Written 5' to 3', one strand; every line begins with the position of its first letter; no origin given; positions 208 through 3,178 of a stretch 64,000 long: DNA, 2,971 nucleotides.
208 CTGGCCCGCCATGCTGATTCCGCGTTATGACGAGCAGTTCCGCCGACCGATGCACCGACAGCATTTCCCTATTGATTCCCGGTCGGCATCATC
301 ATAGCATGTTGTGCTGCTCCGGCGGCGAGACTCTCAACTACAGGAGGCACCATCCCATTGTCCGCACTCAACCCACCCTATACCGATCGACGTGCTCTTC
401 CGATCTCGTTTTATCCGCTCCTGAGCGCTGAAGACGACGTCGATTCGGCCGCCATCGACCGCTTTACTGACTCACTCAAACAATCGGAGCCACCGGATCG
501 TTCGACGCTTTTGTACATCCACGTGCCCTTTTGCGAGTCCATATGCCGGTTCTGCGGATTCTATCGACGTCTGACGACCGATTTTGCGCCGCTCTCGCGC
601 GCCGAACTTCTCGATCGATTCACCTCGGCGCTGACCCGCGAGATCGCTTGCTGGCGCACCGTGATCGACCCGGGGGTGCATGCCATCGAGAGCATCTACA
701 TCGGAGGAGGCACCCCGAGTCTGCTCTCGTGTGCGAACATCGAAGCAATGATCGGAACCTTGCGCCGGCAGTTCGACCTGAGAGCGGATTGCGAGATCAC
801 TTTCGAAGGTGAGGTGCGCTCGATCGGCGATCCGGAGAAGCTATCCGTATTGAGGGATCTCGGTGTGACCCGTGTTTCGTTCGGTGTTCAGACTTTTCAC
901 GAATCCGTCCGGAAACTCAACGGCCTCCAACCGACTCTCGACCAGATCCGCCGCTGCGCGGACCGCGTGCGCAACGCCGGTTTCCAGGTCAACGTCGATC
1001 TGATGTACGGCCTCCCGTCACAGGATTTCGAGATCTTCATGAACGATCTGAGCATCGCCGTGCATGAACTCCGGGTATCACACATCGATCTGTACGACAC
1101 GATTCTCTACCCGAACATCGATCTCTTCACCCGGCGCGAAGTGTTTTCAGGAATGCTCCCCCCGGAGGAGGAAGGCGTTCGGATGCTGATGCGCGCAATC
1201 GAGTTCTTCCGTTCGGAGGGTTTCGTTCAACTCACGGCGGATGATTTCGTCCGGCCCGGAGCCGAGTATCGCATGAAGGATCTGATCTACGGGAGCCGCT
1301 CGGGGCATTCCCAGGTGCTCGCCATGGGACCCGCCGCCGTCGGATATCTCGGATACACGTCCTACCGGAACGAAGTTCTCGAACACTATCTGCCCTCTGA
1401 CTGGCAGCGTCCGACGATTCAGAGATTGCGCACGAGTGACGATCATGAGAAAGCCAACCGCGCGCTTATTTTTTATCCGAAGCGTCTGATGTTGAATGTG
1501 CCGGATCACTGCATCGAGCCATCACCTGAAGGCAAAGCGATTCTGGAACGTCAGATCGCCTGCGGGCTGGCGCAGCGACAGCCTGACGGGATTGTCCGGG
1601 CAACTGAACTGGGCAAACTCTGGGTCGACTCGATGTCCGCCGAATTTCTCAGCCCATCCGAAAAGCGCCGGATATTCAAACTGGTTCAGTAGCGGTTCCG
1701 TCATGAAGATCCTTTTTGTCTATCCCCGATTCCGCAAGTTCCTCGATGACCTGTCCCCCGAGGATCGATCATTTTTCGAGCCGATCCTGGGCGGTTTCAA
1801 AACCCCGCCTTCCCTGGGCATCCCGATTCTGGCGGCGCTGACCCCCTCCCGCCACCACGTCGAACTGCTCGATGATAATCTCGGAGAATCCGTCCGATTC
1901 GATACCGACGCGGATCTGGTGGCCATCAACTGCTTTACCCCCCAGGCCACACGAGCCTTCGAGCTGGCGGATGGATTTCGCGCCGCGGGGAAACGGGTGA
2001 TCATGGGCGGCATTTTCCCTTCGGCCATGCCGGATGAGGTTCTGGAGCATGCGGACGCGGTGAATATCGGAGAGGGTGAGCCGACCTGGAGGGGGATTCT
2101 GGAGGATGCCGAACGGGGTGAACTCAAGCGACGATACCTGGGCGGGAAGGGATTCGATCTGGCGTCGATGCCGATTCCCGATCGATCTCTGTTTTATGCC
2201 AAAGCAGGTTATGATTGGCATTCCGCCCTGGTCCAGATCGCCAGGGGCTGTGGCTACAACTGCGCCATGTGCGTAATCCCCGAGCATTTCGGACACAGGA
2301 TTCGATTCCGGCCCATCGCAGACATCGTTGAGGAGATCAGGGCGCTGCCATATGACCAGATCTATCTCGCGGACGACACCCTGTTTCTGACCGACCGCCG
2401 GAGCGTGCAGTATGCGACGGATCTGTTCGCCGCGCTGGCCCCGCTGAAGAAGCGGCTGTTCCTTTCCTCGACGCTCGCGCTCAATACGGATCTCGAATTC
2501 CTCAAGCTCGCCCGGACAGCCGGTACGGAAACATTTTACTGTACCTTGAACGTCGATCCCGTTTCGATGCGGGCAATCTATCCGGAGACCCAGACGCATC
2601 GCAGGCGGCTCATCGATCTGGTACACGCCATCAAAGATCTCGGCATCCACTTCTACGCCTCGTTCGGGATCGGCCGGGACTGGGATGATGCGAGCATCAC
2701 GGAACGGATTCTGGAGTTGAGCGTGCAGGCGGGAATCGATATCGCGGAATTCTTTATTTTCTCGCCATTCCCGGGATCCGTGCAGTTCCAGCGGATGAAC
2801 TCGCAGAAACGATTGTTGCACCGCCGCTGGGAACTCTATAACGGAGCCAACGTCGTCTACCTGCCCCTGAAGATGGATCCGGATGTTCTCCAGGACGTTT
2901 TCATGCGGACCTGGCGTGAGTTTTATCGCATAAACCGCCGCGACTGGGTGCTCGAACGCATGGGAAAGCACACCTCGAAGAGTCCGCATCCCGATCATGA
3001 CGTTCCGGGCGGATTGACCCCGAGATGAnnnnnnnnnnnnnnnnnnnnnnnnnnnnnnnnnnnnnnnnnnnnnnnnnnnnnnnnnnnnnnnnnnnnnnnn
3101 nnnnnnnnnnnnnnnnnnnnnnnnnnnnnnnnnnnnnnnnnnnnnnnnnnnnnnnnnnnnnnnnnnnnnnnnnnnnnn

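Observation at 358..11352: Roughly 11-kb operon combining two radical SAM enzymes with a self-contained KS/ACP/KR/MAT/TE acyl-chain assembly system: candidate pathway for a modified (methylated/cyclopropanated/cyclised) lipid or polyketide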

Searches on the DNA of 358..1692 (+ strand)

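Call 80: search_rna_families(source=L001, start=7000, end=10200, threshold=evalue, max_evalue=1)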
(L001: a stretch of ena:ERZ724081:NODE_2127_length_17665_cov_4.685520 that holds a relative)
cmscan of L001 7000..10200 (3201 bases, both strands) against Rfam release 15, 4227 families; matches with E-value up to 1: 0.
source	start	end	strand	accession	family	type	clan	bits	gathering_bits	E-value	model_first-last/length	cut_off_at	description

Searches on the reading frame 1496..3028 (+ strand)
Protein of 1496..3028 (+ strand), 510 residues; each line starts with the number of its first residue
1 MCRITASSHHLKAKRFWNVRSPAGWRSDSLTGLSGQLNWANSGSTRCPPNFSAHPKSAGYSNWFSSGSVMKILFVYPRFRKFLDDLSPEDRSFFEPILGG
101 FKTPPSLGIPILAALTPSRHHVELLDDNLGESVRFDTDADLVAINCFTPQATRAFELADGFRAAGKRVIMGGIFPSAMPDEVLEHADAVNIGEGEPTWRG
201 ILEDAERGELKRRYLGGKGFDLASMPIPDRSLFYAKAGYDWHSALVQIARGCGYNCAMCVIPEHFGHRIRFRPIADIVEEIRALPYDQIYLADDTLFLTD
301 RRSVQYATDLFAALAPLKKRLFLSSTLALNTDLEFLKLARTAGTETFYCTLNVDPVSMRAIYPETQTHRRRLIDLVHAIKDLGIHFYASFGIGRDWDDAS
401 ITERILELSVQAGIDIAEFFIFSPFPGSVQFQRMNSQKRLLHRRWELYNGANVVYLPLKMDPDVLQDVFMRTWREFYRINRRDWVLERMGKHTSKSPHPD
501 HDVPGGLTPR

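Call 4: search_protein_families(library=pfam, proteins=[window:1496-3028:+], max_evalue=0.01)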
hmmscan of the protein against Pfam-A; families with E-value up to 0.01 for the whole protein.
window:1496-3028:+ (510 aa): 3 families
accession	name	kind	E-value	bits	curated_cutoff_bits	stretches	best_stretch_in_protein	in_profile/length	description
PF02310.24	B12-binding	-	8.1e-10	39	32.1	1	105-198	13-117/121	B12 binding domain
PF04055.27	Radical_SAM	-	8.8e-07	29.7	29.5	1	247-385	2-142/166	Radical SAM superfamily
PF19348.4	DUF5926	-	0.0079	16.2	27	0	138-180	8-48/264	Family of unknown function (DUF5926)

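Call 5: search_protein_families(library=ncbifam, proteins=[window:1496-3028:+], max_evalue=0.01)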
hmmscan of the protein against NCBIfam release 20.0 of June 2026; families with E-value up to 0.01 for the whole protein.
window:1496-3028:+ (510 aa): 18 families
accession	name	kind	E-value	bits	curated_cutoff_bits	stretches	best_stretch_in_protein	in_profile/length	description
TIGR04013.1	B12_SAM_MJ_1487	hypoth_equivalog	1.9e-19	69.8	251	1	120-282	25-190/382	TIGR04013 family B12-binding domain/radical SAM domain-containing protein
TIGR04072.2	rSAM_ladder_B12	equivalog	8.2e-14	51.1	360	1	161-300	93-234/443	lipid biosynthesis B12-binding/radical SAM protein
TIGR04014.1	B12_SAM_MJ_0865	equivalog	1.1e-11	44.2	360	1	246-284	163-201/434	methyl-coenzyme M reductase glutamine C-methyltransferase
TIGR02026.1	BchE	equivalog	3.1e-10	39.5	481.35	1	236-477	187-428/497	magnesium-protoporphyrin IX monomethyl ester anaerobic oxidative cyclase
TIGR04367.1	HpnR_B12_rSAM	equivalog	7.2e-09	34.7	650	1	242-460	185-396/490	hopanoid C-3 methylase HpnR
TIGR01125.1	TIGR01125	equivalog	1.4e-08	34.3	356.95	1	136-284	34-177/432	30S ribosomal protein S12 methylthiotransferase RimO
TIGR00089.1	TIGR00089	subfamily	3.1e-07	29.6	251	1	122-284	20-180/429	MiaB/RimO family radical SAM methylthiotransferase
TIGR04385.1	B12_rSAM_cofa1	equivalog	3.9e-07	29.6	450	1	220-285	168-237/438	B12 lower ligand biosynthesis radical SAM protein BzaD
NF045585.1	rSAM_slr0320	equivalog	4.9e-06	25.3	775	1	245-313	237-307/511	photosystem II high light acclimation radical SAM protein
TIGR03471.1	HpnJ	equivalog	5.1e-06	25.6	577.6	1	248-477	202-429/472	hopanoid biosynthesis associated radical SAM protein HpnJ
TIGR04295.1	B12_rSAM_oligo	hypoth_equivalog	1e-05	24.4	400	1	242-433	199-383/422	TIGR04295 family B12-binding domain-containing radical SAM protein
TIGR03904.1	SAM_YgiQ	equivalog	0.00011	20.9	462.35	1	246-285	297-336/558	YgiQ family radical SAM protein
NF033712.0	B12_rSAM_KedN5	subfamily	0.00058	18.2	700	0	236-286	188-238/624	KedN5 family methylcobalamin-dependent radical SAM C-methyltransferase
TIGR01578.1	MiaB-like-B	hypoth_equivalog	0.0022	16.8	314.7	1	137-285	35-175/421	tRNA (N(6)-L-threonylcarbamoyladenosine(37)-C(2))-methylthiotransferase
TIGR01579.1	MiaB-like-C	equivalog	0.0026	17.1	357.05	1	244-285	141-181/416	tRNA (N(6)-L-threonylcarbamoyladenosine(37)-C(2))-methylthiotransferase MtaB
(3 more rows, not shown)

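Call 42: search_solved_structures(query=window:1703-3028:+, max_evalue=0.01, show_alignments=0)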
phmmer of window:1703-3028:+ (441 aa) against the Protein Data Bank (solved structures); distinct sequences matched with E-value up to 0.01: 1.
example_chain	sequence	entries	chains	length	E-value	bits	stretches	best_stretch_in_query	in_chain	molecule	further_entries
9ccb_A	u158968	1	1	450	5.5e-08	35.4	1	171-215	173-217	Radical SAM core domain-containing protein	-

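Call 46: find_homologous_proteins(query=window:1703-3028:+, max_evalue=1e-30)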
Query window:1703-3028:+ (441 aa): 773 proteins with E <= 1e-30 among 8000 candidates; the best 120 are listed.
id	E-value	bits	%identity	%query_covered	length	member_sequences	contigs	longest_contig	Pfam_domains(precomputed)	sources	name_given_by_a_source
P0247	0.0e+0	1026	100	100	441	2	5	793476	PF04055.28,PF02310.25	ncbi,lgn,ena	-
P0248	8.2e-262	887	86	99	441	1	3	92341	PF04055.28,PF02310.25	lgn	-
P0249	9.1e-211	719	69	99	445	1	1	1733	PF04055.28,PF02310.25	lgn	-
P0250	1.2e-202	692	67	98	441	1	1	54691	PF04055.28,PF02310.25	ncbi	-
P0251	9.2e-190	649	65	98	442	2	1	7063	PF04055.28,PF02310.25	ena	-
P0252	8.8e-187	640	63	99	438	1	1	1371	PF04055.28,PF02310.25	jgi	-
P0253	1.7e-186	639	63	99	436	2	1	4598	PF04055.28,PF02310.25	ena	-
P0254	1.0e-184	633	63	98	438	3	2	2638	PF04055.28,PF02310.25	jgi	-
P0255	1.9e-184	632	62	98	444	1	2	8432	PF04055.28,PF02310.25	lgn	-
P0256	5.4e-182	624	62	98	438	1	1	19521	PF04055.28,PF02310.25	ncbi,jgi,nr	ncbi:MAG: radical SAM protein [Deltaproteobacteria bacterium]|nr:radical SAM protein [Deltaproteobac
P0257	6.0e-176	604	60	98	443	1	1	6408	PF04055.28,PF02310.25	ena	-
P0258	5.7e-175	601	61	99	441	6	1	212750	PF04055.28,PF02310.25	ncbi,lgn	-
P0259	2.6e-169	582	61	97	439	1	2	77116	PF04055.28,PF02310.25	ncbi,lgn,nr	ncbi:MAG: radical SAM protein [Deltaproteobacteria bacterium]|nr:radical SAM protein [Deltaproteobac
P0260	1.6e-168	579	59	97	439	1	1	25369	PF04055.28,PF02310.25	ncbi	-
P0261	2.4e-165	569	58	97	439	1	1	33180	PF04055.28,PF02310.25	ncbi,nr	ncbi:MAG: radical SAM protein [Proteobacteria bacterium]|nr:radical SAM protein [Pseudomonadota bact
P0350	6.3e-95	337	42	93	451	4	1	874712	PF04055.28,PF02310.25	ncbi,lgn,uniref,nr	ncbi:radical SAM protein [Dehalobacterium formicoaceticum]|uniref:Radical SAM protein n=1 Tax=Dehalo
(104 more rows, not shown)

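Call 90: find_encoding_contigs(protein=P0350, flank=10000, max_places=1)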
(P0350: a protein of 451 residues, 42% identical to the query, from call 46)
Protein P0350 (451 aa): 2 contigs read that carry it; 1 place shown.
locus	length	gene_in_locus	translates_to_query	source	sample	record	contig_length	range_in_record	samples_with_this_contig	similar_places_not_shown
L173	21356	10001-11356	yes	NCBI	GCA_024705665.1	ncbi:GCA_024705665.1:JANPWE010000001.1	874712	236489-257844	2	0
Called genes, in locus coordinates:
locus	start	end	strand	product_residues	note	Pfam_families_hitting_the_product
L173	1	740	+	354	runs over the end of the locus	PF17761:DUF1016_N, PF06250:YhcG_C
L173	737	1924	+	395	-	-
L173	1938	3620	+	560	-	-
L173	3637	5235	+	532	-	PF13589:HATPase_c_3 (weak)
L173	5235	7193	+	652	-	PF04055:Radical_SAM (faint)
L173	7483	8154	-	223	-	PF03358:FMN_red (weak)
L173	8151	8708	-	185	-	PF03358:FMN_red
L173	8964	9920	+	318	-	PF00698:Acyl_transf_1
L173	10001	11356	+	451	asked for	PF02310:B12-binding (weak), PF04055:Radical_SAM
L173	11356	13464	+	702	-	PF02730:AFOR_N, PF01314:AFOR_C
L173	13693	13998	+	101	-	PF00550:PP-binding (weak)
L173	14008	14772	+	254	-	PF00378:ECH_1, PF16113:ECH_2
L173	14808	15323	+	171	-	-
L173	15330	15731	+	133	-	PF13279:4HBT_2, PF03061:4HBT (faint)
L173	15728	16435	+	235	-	-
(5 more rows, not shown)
